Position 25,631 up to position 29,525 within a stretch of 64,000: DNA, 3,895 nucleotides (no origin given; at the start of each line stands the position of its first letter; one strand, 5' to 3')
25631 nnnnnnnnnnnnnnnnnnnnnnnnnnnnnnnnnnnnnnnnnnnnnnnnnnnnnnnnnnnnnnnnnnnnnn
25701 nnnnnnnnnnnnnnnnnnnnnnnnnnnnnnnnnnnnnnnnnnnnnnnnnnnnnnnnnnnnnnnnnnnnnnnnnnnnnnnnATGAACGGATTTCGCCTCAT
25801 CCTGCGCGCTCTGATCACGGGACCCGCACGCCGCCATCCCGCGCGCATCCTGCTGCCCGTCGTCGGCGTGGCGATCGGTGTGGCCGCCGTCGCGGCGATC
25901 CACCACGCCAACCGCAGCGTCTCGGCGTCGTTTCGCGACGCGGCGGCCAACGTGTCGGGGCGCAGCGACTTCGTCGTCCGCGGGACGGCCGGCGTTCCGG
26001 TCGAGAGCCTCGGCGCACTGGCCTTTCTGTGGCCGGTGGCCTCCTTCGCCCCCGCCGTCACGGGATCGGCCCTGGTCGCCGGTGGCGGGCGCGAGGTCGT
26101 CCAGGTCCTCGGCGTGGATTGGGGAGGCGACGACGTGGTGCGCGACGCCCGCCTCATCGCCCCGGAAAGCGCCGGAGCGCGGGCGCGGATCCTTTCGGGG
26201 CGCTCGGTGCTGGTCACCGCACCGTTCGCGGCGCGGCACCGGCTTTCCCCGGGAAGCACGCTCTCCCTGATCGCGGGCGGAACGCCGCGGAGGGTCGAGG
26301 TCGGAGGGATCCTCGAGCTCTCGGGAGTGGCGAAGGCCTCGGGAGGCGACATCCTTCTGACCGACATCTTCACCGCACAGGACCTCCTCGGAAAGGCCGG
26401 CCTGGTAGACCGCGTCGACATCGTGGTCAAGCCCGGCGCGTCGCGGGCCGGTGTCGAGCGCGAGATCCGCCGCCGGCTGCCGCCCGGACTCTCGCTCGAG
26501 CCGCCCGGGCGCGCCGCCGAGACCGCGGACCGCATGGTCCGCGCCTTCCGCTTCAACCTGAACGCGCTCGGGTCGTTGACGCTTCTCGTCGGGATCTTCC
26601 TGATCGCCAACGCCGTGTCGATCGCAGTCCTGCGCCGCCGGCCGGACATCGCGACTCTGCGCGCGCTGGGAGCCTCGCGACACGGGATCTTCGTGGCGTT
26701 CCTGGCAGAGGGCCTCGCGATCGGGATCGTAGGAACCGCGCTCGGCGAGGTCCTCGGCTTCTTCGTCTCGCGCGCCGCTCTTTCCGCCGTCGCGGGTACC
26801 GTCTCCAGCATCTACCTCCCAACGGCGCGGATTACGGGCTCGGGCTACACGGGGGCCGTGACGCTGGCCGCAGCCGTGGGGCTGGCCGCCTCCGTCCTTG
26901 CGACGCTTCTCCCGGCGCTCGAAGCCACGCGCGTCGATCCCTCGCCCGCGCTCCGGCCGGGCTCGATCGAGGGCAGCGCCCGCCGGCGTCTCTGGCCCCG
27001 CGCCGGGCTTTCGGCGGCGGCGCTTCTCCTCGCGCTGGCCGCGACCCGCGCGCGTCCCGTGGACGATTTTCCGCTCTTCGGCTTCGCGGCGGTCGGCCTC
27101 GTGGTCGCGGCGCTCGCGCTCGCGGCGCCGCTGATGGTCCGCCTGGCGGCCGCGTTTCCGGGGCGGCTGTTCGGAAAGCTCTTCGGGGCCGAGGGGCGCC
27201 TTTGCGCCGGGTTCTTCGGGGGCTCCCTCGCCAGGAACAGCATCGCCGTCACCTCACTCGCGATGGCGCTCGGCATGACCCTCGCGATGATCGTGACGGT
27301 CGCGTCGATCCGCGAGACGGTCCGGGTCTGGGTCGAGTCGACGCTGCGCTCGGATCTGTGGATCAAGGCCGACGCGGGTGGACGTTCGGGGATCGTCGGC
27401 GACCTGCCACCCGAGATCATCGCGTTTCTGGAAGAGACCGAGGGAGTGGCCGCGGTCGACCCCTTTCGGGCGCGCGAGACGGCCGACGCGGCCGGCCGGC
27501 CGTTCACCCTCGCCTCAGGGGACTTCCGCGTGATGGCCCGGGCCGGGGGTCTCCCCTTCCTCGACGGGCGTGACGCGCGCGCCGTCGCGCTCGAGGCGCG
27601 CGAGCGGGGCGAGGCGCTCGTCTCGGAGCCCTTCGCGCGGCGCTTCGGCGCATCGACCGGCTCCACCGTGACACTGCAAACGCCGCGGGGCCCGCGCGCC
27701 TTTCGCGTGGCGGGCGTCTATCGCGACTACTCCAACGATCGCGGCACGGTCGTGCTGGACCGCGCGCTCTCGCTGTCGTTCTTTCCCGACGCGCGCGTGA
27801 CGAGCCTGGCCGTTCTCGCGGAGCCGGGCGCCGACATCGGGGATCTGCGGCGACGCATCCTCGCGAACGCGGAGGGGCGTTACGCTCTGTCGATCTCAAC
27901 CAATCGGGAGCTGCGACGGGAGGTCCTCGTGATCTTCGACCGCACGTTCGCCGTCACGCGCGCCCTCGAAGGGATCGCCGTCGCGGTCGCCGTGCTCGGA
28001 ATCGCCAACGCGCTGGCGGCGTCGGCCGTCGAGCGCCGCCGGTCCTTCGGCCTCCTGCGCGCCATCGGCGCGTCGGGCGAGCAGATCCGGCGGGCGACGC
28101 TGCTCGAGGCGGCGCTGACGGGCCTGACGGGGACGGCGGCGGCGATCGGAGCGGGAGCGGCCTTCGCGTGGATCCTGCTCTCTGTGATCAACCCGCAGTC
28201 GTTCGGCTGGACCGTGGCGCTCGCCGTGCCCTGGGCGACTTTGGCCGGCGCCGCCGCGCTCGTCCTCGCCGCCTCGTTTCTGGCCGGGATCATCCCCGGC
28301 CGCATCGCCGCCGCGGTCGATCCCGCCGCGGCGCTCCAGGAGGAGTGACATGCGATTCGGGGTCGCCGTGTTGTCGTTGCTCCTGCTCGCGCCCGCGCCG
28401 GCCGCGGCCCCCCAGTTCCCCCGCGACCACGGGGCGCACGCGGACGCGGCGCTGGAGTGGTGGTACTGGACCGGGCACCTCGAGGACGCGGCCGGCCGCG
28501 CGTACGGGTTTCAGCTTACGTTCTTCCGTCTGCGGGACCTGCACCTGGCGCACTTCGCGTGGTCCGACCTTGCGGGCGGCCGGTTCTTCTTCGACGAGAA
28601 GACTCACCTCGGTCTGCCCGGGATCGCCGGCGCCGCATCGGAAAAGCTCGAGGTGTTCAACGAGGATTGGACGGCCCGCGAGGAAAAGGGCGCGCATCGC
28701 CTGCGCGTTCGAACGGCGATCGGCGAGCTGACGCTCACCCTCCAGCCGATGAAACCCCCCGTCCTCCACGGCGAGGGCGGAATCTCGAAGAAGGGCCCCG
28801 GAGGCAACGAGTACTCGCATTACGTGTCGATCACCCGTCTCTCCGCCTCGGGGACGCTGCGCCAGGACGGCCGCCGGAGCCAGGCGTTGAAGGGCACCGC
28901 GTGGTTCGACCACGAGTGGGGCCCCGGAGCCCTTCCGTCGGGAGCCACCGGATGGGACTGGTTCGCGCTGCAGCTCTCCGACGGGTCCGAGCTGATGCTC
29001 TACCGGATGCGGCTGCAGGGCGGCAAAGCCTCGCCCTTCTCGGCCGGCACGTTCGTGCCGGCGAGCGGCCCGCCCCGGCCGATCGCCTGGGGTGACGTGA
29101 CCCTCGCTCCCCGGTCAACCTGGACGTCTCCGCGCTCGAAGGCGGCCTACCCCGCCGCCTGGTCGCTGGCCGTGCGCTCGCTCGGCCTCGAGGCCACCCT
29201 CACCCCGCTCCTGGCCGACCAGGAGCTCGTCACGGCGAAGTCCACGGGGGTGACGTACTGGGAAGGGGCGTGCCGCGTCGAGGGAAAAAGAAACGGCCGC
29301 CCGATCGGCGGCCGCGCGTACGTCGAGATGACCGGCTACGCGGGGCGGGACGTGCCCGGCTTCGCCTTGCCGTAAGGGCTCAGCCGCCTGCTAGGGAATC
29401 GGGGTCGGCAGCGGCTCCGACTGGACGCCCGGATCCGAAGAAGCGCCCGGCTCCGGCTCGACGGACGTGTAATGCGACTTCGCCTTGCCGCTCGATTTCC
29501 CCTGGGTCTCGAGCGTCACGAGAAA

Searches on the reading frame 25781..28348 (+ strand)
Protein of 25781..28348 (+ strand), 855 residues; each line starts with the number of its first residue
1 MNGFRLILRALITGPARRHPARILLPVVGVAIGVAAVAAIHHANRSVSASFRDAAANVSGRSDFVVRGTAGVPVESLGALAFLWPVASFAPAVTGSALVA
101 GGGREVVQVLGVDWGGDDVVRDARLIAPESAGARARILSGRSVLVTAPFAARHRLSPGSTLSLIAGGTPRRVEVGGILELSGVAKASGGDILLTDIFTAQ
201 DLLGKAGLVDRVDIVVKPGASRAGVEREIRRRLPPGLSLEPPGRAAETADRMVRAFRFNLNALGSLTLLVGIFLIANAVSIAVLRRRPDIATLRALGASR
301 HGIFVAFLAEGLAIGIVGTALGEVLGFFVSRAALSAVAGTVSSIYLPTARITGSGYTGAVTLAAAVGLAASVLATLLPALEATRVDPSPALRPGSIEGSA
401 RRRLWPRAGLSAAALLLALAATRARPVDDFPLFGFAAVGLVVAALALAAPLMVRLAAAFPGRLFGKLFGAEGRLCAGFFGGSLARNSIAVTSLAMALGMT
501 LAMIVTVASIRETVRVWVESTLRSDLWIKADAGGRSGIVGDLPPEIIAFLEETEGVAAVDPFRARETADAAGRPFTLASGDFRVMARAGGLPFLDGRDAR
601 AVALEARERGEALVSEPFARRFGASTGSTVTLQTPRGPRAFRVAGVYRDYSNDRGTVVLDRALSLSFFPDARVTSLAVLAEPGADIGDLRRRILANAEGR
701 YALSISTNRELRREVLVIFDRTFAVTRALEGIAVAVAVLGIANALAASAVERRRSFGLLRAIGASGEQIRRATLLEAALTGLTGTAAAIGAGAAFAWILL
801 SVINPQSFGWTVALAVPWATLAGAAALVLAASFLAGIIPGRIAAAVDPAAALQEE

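Call 56: search_protein_families(library=pfam, proteins=[window:25781-28348:+], max_evalue=0.001)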
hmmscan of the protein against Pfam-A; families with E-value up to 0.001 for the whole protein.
window:25781-28348:+ (855 aa): 2 families
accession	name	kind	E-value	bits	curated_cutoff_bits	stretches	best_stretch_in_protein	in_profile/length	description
PF02687.27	FtsX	-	4.2e-33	114.4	25.5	2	732-844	6-116/120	FtsX-like permease C-terminal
PF12704.14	MacB_PCD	-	1.7e-21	77.9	27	2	490-693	3-204/207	MacB-like periplasmic core domain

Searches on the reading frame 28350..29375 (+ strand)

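Call 56: search_protein_families(library=pfam, proteins=[window:28350-29375:+], max_evalue=0.001)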
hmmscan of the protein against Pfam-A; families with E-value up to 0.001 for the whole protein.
window:28350-29375:+ (341 aa): 2 families
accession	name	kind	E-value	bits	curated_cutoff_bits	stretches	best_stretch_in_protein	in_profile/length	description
PF07143.17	CrtC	-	8.1e-48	163.7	22.5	1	36-191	2-167/168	CrtC N-terminal lipocalin domain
PF17186.10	Lipocalin_9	-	2.6e-42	144.5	26.2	1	197-330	3-131/131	Lipocalin-like domain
